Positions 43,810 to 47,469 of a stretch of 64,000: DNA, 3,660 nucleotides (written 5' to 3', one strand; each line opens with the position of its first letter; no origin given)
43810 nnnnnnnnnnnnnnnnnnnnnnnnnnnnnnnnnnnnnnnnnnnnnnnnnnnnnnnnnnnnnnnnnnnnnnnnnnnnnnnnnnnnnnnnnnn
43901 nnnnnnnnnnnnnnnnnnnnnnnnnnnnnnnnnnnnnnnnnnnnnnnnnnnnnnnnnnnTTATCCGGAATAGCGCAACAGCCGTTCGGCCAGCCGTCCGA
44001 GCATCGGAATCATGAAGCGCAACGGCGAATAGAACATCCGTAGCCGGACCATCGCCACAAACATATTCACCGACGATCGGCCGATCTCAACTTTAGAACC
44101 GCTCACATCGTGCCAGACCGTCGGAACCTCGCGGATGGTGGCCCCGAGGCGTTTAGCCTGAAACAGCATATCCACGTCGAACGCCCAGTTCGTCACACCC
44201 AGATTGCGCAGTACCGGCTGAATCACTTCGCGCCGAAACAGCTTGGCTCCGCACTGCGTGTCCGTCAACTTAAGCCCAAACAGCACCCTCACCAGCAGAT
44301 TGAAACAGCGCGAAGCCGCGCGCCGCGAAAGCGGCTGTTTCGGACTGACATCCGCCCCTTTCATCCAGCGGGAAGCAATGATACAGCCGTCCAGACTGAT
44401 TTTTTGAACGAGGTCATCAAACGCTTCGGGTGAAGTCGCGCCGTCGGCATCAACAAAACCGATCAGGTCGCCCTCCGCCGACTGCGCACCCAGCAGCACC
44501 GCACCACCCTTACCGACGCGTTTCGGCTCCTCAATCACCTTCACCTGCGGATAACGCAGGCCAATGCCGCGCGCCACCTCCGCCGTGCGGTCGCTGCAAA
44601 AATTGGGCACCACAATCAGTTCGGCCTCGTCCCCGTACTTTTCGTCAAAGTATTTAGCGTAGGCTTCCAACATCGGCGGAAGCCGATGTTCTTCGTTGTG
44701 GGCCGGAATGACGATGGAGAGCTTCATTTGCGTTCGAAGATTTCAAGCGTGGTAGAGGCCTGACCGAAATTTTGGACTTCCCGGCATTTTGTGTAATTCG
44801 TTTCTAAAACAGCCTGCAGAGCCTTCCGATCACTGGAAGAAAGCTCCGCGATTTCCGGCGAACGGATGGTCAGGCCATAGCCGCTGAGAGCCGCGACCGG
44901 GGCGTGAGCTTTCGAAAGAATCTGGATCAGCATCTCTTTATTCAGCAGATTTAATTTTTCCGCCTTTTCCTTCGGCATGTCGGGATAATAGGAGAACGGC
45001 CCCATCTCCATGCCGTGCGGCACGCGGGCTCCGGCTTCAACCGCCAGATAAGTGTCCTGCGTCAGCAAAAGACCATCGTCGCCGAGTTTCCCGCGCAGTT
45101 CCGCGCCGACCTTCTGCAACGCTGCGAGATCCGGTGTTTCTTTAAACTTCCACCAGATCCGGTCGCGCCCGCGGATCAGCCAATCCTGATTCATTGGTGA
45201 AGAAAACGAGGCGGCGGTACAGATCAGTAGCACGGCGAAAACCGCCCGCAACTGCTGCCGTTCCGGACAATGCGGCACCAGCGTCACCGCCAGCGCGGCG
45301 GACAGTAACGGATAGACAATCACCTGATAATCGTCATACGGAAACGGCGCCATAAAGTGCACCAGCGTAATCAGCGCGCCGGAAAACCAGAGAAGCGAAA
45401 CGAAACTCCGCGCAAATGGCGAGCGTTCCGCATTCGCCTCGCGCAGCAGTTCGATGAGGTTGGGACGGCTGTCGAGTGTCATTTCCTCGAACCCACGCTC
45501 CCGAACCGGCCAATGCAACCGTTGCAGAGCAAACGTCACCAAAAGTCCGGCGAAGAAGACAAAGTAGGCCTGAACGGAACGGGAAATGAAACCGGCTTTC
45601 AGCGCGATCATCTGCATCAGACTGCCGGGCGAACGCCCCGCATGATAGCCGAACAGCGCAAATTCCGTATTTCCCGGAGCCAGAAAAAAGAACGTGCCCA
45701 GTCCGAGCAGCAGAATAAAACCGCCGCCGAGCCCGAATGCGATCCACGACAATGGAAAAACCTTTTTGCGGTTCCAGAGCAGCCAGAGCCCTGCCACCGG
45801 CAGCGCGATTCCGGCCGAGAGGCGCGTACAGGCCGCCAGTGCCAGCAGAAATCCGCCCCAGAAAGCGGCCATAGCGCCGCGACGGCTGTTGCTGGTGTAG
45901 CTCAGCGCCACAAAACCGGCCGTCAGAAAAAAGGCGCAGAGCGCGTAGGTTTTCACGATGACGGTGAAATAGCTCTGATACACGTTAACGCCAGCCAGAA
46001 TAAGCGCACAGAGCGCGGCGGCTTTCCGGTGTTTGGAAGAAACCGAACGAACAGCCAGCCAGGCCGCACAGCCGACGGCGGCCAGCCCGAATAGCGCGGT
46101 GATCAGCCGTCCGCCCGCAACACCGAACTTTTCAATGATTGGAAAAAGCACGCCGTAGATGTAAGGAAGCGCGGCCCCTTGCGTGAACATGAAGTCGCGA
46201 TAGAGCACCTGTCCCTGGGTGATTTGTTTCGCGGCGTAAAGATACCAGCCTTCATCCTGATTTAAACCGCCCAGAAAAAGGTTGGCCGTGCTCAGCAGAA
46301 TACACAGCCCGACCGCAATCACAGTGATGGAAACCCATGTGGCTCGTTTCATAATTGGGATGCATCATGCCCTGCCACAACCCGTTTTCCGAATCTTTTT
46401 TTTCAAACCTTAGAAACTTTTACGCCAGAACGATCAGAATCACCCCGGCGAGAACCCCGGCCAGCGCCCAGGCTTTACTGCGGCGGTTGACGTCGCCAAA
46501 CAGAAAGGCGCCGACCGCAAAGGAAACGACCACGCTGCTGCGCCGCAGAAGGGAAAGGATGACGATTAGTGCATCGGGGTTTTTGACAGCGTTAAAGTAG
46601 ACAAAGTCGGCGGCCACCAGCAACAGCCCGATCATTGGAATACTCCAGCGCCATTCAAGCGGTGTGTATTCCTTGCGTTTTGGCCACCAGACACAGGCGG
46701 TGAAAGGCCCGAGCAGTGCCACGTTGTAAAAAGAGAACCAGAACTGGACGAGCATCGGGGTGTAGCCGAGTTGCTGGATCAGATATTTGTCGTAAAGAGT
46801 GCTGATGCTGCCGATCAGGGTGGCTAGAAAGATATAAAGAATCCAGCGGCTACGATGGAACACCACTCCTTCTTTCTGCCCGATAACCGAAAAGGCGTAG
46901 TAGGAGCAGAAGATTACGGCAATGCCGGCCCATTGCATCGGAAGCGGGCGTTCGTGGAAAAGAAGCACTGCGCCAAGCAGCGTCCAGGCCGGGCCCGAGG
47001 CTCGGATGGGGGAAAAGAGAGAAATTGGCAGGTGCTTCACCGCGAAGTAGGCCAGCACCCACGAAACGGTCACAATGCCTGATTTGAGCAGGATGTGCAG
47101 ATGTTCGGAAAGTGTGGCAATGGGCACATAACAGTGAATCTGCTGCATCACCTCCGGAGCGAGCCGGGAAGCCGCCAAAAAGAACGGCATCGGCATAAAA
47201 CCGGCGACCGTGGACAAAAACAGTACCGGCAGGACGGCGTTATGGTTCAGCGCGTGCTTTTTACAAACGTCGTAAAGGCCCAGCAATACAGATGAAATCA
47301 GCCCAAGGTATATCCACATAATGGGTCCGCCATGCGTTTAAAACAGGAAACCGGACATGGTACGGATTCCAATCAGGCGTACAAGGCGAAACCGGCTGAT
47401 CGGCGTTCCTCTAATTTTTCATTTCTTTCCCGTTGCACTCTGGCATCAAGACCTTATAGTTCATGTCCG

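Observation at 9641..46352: Modular lipid-linked glycosylation locus: five GT-C-like proteins, four next to a GT2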

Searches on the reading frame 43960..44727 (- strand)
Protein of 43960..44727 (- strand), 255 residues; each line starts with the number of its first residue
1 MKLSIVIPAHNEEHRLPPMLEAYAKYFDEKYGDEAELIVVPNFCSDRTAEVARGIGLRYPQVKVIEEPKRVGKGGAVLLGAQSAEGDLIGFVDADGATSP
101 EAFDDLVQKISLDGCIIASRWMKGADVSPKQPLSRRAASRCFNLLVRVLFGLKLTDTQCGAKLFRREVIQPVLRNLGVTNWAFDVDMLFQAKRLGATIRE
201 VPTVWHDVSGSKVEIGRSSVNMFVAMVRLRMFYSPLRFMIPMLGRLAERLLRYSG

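Call 6: search_protein_families(library=pfam, proteins=[window:43960-44727:-])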
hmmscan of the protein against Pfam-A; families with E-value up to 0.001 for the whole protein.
window:43960-44727:- (255 aa): 3 families
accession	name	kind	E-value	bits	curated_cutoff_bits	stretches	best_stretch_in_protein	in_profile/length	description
PF00535.33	Glycos_transf_2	-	4.3e-26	92.3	23.3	1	4-170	1-165/168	Glycosyl transferase family 2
PF13641.12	Glyco_tranf_2_3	-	3.1e-12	47.4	27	1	3-199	3-202/230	Glycosyltransferase like family 2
PF10111.15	Glyco_tranf_2_2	-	1.8e-07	31.4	27.3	1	4-108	1-104/276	Glycosyltransferase like family 2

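Call 9: search_protein_families(library=ncbifam, max_evalue=0.01, proteins=[window:43960-44727:-])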
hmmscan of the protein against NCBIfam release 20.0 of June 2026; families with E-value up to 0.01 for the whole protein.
window:43960-44727:- (255 aa): 19 families
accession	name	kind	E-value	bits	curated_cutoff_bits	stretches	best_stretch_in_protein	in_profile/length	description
NF007986.1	PRK10714.1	equivalog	2.7e-13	49.6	529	1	2-174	7-174/316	undecaprenyl-phosphate 4-deoxy-4-formamido-L-arabinose transferase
NF047588.1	GlcsyltransPgfSStrep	equivalog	6.6e-13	48.5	500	1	1-173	1-168/308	glycosyltransferase PgfS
NF041391.1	DPhHxTase_Halo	equivalog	3.1e-12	45.9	375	1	10-210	4-188/213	dolichyl-phosphate hexose transferase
NF010496.0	PRK13915.1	equivalog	3.3e-12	46.1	262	1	2-97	32-128/307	glucosyl-3-phosphoglycerate synthase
TIGR04283.1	glyco_like_mftF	equivalog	8.7e-12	45.1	182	1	3-110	1-97/221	TIGR04283 family arsenosugar biosynthesis glycosyltransferase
NF007482.0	PRK10073.1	equivalog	8.9e-10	38.1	423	1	2-108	7-108/334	glycosyltransferase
TIGR04182.1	glyco_TIGR04182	equivalog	1.2e-09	38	325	1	3-239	2-227/293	S-layer glycoprotein N-glycosyltransferase AglJ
TIGR03937.1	PgaC_IcaA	equivalog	7.3e-09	35.1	422.3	1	2-112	46-152/407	poly-beta-1,6-N-acetyl-D-glucosamine synthase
NF038302.1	EPS_HpsE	equivalog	4.3e-08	32.5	300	1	1-99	1-100/307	hormogonium polysaccharide biosynthesis glycosyltransferase HpsE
TIGR03965.1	mycofact_glyco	equivalog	5.6e-08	32.1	280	1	3-113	76-182/467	mycofactocin biosynthesis glycosyltransferase MftF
NF058614.1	PPMAGASynPpgS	equivalog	1.9e-07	30.7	370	1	5-221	4-214/226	polyprenyl-phospho-N-acetylgalactosaminyl synthase PpgS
TIGR03469.1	HpnB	hypoth_equivalog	1.8e-06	27.3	379.25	1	3-120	46-170/386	hopene-associated glycosyltransferase HpnB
NF041865.1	EpsU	equivalog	3.2e-05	23.1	700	1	2-110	40-147/394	exopolysaccharide biosynthesis GT2 family glycosyltransferase EpsU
NF041875.1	EPS_EpsD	equivalog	0.00018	21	370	1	3-102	1-96/325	exopolysaccharide biosynthesis glycosyltransferase EpsD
NF050050.1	ProtGlycPglI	equivalog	0.00049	19.6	500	1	2-111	3-109/306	GalNAc(5)-diNAcBac-PP-undecaprenol beta-1,3-glucosyltransferase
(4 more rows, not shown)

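Call 74: search_solved_structures(query=window:43960-44727:-, max_evalue=0.001)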
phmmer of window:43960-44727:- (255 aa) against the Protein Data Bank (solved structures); distinct sequences matched with E-value up to 0.001: 14.
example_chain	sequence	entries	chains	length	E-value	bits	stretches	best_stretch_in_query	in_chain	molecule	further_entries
5mlz_A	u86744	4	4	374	1.3e-14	57.8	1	1-175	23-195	Dolichol monophosphate mannose synthase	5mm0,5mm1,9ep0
9bhc_C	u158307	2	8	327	2.3e-11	47.1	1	2-175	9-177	Undecaprenyl-phosphate 4-deoxy-4-formamido-L-arabinose transferase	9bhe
8vxh_A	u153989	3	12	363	3.2e-11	46.7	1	2-175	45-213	Undecaprenyl-phosphate 4-deoxy-4-formamido-L-arabinose transferase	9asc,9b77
9hwj_A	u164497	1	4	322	7.9e-10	42.1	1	2-174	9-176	Undecaprenyl-phosphate 4-deoxy-4-formamido-L-arabinose transferase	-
9jma_A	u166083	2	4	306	3.3e-05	27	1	2-103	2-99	GalNAc(5)-diNAcBac-PP-undecaprenol beta-1,3-glucosyltransferase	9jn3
5tze_C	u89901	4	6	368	3.9e-05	26.7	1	1-157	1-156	Glycosyl transferase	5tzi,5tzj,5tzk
5tz8_A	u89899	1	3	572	9.3e-05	25.5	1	1-156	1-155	Glycosyl transferase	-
3bcv_A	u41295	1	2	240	0.00039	23.5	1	2-104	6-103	Putative glycosyltransferase protein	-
4y6n_A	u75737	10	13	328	0.00071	22.6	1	3-97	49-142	Glucosyl-3-phosphoglycerate synthase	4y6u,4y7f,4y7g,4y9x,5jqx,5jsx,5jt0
3e25_A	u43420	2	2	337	0.00075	22.5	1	3-97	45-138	Putative uncharacterized protein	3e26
4ddz_A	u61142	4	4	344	0.00078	22.5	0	3-97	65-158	GLUCOSYL-3-PHOSPHOGLYCERATE SYNTHASE (GpgS) | Glucosyl-3-phosphoglycerate synthase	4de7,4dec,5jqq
5ekp_C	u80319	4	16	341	0.0009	22.3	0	2-112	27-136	Uncharacterized glycosyltransferase sll0501 | Glycosyltransferase sll0501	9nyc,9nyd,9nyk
5eke_A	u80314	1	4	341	0.00091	22.3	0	2-112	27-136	Uncharacterized glycosyltransferase sll0501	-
9nye_A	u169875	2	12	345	0.00093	22.2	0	2-112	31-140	Glycosyltransferase sll0501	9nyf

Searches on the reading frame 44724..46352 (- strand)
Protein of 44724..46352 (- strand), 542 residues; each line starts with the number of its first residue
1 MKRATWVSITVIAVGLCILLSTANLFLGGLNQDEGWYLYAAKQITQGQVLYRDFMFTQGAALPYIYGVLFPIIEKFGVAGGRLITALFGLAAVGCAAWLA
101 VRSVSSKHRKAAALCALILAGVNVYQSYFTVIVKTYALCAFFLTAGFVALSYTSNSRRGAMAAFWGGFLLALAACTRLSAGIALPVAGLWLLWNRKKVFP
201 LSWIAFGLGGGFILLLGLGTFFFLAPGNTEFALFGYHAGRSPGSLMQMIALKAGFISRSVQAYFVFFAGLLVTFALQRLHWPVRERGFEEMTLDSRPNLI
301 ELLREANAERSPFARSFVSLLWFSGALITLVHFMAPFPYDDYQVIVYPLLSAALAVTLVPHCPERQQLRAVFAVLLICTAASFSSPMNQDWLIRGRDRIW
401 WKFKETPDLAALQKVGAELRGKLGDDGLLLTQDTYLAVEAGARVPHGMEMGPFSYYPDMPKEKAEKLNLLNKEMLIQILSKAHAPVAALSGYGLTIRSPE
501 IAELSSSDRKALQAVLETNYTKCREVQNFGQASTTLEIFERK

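Call 6: search_protein_families(library=pfam, proteins=[window:44724-46352:-])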
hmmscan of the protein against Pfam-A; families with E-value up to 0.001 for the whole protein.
window:44724-46352:- (542 aa): 0 families

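Call 8: search_protein_families(library=ncbifam, max_evalue=0.01, proteins=[window:44724-46352:-])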
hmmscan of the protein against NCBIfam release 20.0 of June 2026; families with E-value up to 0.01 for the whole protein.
window:44724-46352:- (542 aa): 0 families

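Call 12: search_solved_structures(query=window:44724-46352:-, max_evalue=10)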
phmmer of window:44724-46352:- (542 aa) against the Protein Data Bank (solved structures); distinct sequences matched with E-value up to 10: 0.

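Call 20: find_homologous_proteins(query=window:44724-46352:-)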
Query window:44724-46352:- (542 aa): 1669 proteins with E <= 0.001 among 8000 candidates; the best 120 are listed.
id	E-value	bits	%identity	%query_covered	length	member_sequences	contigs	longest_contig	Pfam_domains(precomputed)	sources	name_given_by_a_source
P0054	0.0e+0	1139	92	100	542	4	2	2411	-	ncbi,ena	-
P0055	0.0e+0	1136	94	100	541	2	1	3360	-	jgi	jgi:hypothetical protein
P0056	0.0e+0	1126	91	100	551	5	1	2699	-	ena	-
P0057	0.0e+0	1120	92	100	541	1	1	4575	-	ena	-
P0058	0.0e+0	1118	91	100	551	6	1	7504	-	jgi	-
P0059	0.0e+0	1112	91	100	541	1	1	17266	-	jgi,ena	-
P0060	0.0e+0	1064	87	100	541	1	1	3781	-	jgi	-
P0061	0.0e+0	1056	86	100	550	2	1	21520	-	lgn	-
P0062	0.0e+0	1054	87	100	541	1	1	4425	-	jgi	-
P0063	0.0e+0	1054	86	100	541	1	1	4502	-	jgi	-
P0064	0.0e+0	1054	86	100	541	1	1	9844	-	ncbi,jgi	-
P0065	0.0e+0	1054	85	100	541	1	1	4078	-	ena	-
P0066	0.0e+0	1052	86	100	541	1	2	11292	-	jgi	-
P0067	0.0e+0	1051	86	100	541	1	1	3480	-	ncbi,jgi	-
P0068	0.0e+0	1051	86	100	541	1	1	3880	-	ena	-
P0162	1.8e-238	811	67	100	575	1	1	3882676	-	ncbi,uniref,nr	ncbi:hypothetical protein [Tichowtungia aerotolerans]|uniref:Glycosyltransferase RgtA/B/C/D-like dom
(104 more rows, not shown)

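Call 24: search_solved_structures(query=A2, max_evalue=10, show_alignments=2)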
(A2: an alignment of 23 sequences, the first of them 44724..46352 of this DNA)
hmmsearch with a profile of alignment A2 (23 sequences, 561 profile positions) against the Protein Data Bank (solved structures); distinct sequences matched with E-value up to 10: 0.

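Call 26: search_protein_families(library=pfam, max_evalue=5, proteins=[window:44724-46352:-])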
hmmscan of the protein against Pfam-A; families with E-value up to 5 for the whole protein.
window:44724-46352:- (542 aa): 3 families
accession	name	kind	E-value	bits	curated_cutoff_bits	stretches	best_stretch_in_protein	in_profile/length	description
PF21917.1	NMB0537_N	-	0.34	11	23.9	1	294-309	4-19/36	N-terminal region of NMB0537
PF18181.6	SLATT_1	-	0.67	10.5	26.3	1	60-109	31-79/122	SMODS and SLOG-associating 2TM effector domain 1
PF11117.13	DUF2626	-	1.2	10.3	25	1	133-176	24-67/74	Protein of unknown function (DUF2626)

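Call 50: find_encoding_contigs(protein=P0162, flank=8000, max_places=2)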
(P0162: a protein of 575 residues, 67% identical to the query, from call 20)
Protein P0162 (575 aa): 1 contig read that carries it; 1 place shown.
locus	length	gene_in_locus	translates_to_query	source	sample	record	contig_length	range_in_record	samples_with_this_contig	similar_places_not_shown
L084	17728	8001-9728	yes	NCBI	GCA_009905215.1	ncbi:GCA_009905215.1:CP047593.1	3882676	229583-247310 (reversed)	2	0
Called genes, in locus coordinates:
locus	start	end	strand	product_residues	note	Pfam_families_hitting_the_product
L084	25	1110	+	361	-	PF00180:Iso_dh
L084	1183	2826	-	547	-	PF00749:tRNA-synt_1c, PF03950:tRNA-synt_1c_C, PF20974:tRNA-synt_1c_C2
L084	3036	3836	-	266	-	PF03167:UDG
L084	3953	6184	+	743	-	PF00324:AA_permease, PF03522:SLC12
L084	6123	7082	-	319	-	PF01479:S4, PF00849:PseudoU_synth_2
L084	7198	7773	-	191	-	PF00210:Ferritin, PF02915:Rubrerythrin, PF23458:DUF7130 (weak), PF21349:RUBY_RBDX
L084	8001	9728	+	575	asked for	-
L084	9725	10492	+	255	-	PF00535:Glycos_transf_2, PF13641:Glyco_tranf_2_3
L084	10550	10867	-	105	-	PF00076:RRM_1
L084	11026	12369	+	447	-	-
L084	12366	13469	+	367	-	PF04055:Radical_SAM, PF13186:SPASM (faint)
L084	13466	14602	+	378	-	PF04230:PS_pyruv_trans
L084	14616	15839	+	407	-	PF13439:Glyco_transf_4, PF13477:Glyco_trans_4_2 (weak), PF13579:Glyco_trans_4_4, PF20706:GT4-conflict, PF00534:Glycos_transf_1, PF13692:Glyco_trans_1_4, PF13524:Glyco_trans_1_2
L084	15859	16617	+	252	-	PF13489:Methyltransf_23, PF08241:Methyltransf_11, PF08242:Methyltransf_12 (weak), PF13649:Methyltransf_25, PF13847:Methyltransf_31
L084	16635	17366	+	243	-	-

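Call 54: predict_structure(alignment_id=A2)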
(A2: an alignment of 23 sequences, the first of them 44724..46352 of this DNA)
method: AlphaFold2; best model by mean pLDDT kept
length: 542 residues; sequences in the alignment: 23
mean_pLDDT: 56.0   pTM: 0.50
mean pLDDT of the five models: 56.0, 54.7, 54.3, 53.8, 50.9
residues with pLDDT >= 90: 13; 70-90: 121; 50-70: 171; < 50: 237
segments of 3 or more residues with pLDDT < 50: 27-38, 47-63, 125-155, 170-186, 217-317, 319-321, 323-346, 384-407
pLDDT, mean of each block of 10 residues (from residue 1): 77 77 53 44 48 37 53 59 61 68 74 78 49 36 38 46 53 42 46 54 59 51 39 30 39 35 39 41 33 36 39 46 48 41 49 60 67 65 45 33 41 79 83 70 70 72 70 87 86 56 73 90 80 74 90
secondary structure, 60 per line:
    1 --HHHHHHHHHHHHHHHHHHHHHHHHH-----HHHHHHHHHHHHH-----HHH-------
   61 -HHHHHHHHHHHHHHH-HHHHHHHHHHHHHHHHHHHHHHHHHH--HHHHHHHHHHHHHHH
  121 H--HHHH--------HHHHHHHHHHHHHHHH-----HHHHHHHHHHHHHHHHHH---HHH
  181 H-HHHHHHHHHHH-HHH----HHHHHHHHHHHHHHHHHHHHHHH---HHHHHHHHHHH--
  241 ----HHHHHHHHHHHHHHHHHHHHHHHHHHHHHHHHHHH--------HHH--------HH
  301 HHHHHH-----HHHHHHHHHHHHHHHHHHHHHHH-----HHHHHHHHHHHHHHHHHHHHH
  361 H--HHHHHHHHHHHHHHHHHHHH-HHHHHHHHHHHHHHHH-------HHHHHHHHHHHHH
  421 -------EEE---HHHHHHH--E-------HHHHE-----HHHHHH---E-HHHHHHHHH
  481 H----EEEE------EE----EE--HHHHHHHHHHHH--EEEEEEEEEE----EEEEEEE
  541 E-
elements in order: H3-27 H33-45 H62-76 H78-103 H106-121 H124-127 H136-151 H157-174 H178-181 H183-193 H202-224 H228-238 H245-279 H299-306 H312-334 H340-361 H364-383 H385-400 H408-420 E428-430 H434-440 H451-454 H461-466 H472-481 E486-489 H506-517 E520-529 E534-541

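Call 59: fold_search(model_id=the predicted structure, library=pdb)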
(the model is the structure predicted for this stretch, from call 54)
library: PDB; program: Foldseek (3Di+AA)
matches with E <= 10: 192; with E <= 0.001: 3
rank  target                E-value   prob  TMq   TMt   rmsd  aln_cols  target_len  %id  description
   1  5f15                  2.9e-05  1.00  0.54  0.54   9.0       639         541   14  Crystal Structure of ArnT from Cupriavidus metallidurans bound to Undecaprenyl phosphate (released 2016-02-17)
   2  5ezm                  2.0e-04  1.00  0.57  0.57   9.4       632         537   14  Crystal Structure of ArnT from Cupriavidus metallidurans in the apo state (released 2016-02-17)
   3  3waj                  1.0e-03  1.00  0.42  0.31  15.4       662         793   13  Crystal structure of the Archaeoglobus fulgidus oligosaccharyltransferase (O29867_ARCFU) complex with Zn and sulfate (released 2013-10-30)
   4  8agb_A                3.4e-03  1.00  0.38  0.33  14.6       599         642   12  Structure of yeast oligosaccharylransferase complex with lipid-linked oligosaccharide bound (released 2022-12-07)
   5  8agc_A                3.6e-03  1.00  0.40  0.33  19.8       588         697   12  Structure of yeast oligosaccharylransferase complex with lipid-linked oligosaccharide and non-acceptor peptide bound (released 2022-12-07)
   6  9n9j_I                5.1e-03  1.00  0.44  0.36  20.9       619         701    9  Structure of a GRP94 folding intermediate engaged with a CCDC134- and FKBP11-bound secretory translocon (released 2025-11-19)
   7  8b6l_I                5.6e-03  1.00  0.43  0.36  20.8       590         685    9  Subtomogram average of the human Sec61-TRAP-OSTA-translocon (released 2022-12-07)
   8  7oci_F                7.7e-03  1.00  0.45  0.40  13.3       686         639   12  Cryo-EM structure of yeast Ost6p containing oligosaccharyltransferase complex (released 2022-02-16)
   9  5gmy_A                8.4e-03  1.00  0.43  0.30  18.8       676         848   14  Crystal structure of the Archaeoglobus fulgidus oligosaccharyltransferase (O29867_ARCFU) tethered with an acceptor pep (released 2017-02-01)
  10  8age_A                1.5e-02  0.99  0.44  0.39  12.2       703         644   11  Structure of yeast oligosaccharylransferase complex with acceptor peptide bound (released 2022-12-07)
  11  8if8_C                2.1e-02  0.98  0.43  0.40  13.1       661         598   14  Arabinosyltransferase AftA (released 2023-05-31)
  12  6s7o_A                2.9e-02  0.98  0.41  0.36  18.6       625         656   10  Cryo-EM structure of human oligosaccharyltransferase complex OST-A (released 2019-12-18)
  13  6c26_A                3.3e-02  0.98  0.41  0.36  14.9       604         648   12  The Cryo-EM structure of a eukaryotic oligosaccharyl transferase complex (released 2018-01-31)
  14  6ftg_5                4.1e-02  0.98  0.45  0.40  18.7       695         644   10  Subtomogram average of OST-containing ribosome-translocon complexes from canine rough microsomal membranes (released 2018-03-21)
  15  9i5k_A                5.7e-02  1.00  0.43  0.46   9.9       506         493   12  Structure of the Chaetomium thermophilum Pmt4 homodimer (C2 symmetry) (released 2025-12-24)
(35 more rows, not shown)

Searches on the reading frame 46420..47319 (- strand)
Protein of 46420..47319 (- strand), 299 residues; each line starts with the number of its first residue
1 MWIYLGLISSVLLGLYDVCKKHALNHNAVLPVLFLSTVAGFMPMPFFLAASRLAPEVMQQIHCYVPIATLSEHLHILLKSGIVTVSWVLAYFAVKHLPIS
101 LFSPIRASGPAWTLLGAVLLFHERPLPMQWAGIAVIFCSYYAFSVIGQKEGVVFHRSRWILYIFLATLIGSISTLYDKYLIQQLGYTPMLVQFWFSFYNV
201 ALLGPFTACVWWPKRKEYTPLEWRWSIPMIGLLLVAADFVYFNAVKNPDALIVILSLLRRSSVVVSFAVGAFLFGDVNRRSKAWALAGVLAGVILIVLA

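Call 6: search_protein_families(library=pfam, proteins=[window:46420-47319:-])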
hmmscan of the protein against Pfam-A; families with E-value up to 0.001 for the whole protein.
window:46420-47319:- (299 aa): 1 family
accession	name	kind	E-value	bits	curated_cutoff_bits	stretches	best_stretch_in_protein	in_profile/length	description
PF00892.27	EamA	-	9.1e-18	65.3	28.2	2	2-142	3-132/135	EamA-like transporter family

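Call 8: search_protein_families(library=ncbifam, max_evalue=0.01, proteins=[window:46420-47319:-])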
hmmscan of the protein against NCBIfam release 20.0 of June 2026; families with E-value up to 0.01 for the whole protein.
window:46420-47319:- (299 aa): 2 families
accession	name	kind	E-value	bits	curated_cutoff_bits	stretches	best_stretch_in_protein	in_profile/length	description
TIGR03340.1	phn_DUF6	hypoth_equivalog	1.6e-07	31.3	288.15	1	75-295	64-280/281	phosphonate utilization associated putative membrane protein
NF011625.2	PRK15051.1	equivalog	0.001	19.2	92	1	60-138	22-102/111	4-amino-4-deoxy-L-arabinose-phosphoundecaprenol flippase subunit ArnE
